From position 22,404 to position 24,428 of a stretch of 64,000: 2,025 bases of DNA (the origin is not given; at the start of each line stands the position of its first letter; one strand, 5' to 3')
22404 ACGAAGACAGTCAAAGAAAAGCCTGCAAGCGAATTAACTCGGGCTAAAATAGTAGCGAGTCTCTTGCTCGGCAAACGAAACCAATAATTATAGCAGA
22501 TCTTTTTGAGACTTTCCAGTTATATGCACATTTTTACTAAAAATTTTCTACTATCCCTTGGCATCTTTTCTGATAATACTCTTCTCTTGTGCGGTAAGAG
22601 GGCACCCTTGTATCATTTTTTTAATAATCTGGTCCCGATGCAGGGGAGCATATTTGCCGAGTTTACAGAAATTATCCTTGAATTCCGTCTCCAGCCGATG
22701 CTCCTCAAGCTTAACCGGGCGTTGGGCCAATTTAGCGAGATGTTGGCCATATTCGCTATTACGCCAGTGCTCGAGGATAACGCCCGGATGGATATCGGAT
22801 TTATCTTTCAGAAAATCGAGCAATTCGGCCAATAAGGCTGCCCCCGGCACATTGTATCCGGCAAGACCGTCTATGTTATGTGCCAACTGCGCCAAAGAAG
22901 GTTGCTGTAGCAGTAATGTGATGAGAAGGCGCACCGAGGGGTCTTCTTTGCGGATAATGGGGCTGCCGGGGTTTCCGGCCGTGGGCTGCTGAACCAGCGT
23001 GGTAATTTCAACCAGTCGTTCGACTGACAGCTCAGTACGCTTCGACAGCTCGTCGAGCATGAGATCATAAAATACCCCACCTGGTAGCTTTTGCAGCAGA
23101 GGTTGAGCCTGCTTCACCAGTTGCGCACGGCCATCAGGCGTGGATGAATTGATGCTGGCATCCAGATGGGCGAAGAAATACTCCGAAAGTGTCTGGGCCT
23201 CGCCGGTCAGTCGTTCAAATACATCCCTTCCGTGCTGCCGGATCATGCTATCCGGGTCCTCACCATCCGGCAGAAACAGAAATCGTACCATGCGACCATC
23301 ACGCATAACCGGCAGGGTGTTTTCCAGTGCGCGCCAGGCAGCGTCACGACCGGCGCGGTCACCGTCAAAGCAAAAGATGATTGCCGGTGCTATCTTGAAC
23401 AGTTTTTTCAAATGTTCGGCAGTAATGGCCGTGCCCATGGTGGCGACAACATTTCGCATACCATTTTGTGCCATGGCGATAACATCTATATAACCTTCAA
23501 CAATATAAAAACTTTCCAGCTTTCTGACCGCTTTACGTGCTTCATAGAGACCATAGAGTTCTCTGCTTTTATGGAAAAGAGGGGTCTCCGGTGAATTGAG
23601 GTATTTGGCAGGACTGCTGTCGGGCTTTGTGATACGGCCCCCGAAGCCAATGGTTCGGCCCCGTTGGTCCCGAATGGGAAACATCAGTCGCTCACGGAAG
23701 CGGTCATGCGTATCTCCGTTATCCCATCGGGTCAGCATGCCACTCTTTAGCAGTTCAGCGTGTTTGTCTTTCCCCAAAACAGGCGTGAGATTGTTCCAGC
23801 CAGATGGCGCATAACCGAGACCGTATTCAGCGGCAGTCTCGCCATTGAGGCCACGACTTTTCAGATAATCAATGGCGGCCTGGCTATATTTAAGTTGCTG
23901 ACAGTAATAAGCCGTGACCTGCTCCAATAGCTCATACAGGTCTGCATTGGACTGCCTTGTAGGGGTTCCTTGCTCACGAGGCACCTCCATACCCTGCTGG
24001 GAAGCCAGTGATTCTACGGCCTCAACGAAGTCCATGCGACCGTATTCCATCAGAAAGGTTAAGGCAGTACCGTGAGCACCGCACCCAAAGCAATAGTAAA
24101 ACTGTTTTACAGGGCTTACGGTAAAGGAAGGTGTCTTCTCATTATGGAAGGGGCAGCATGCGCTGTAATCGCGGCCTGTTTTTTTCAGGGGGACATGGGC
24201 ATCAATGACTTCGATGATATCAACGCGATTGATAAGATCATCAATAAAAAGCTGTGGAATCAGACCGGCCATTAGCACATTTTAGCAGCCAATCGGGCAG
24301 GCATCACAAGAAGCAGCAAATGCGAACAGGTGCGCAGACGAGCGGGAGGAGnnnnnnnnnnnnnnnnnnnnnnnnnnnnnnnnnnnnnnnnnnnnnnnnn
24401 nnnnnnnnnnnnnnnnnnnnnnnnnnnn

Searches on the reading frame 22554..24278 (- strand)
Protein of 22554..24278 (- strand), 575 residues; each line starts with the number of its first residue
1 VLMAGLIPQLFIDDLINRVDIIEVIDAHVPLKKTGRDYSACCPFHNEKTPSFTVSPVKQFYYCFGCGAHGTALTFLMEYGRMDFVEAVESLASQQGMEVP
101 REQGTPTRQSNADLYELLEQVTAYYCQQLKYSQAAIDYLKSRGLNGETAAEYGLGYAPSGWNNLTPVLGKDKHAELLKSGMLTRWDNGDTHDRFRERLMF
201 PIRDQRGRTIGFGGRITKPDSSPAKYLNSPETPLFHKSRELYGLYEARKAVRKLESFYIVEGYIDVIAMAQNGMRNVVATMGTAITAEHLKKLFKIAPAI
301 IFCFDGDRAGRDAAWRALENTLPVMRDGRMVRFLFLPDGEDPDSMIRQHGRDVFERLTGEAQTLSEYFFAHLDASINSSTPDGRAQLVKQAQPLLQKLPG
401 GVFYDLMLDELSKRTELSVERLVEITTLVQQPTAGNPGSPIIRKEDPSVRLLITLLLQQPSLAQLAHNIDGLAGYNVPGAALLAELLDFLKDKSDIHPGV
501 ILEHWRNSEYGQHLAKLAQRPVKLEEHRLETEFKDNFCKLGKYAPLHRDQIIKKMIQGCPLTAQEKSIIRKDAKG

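Call 64: search_protein_families(library=pfam, proteins=[window:22554-24278:-], max_evalue=0.00001)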
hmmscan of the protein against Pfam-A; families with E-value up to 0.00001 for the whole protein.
window:22554-24278:- (575 aa): 8 families
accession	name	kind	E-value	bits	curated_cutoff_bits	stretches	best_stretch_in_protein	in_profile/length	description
PF08275.17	DNAG_N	-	6.4e-40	136.6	26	1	124-248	1-128/128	DNA primase catalytic core, N-terminal domain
PF01807.25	Zn_ribbon_DnaG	-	4.7e-39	132.6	24.9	1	8-102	2-96/98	CHC2 zinc finger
PF08278.16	DnaG_DnaB_bind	-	1e-19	71.5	29.1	1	449-547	1-100/124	DNA primase DnaG DnaB-binding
PF13155.12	Toprim_2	-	1.6e-18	67.3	22.1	1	258-345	1-87/88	Toprim-like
PF13662.12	Toprim_4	-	5.3e-16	59.1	25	1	258-320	4-73/85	Toprim domain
PF01751.28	Toprim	-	7.2e-15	55.4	23.1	1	258-330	3-90/96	Toprim domain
PF10410.14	DnaB_bind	-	2.1e-11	44.3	20.6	1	365-420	1-56/56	DnaB-helicase binding domain of primase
PF13362.12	Toprim_3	-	6.2e-08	33.4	27.2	1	258-352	3-95/95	Toprim domain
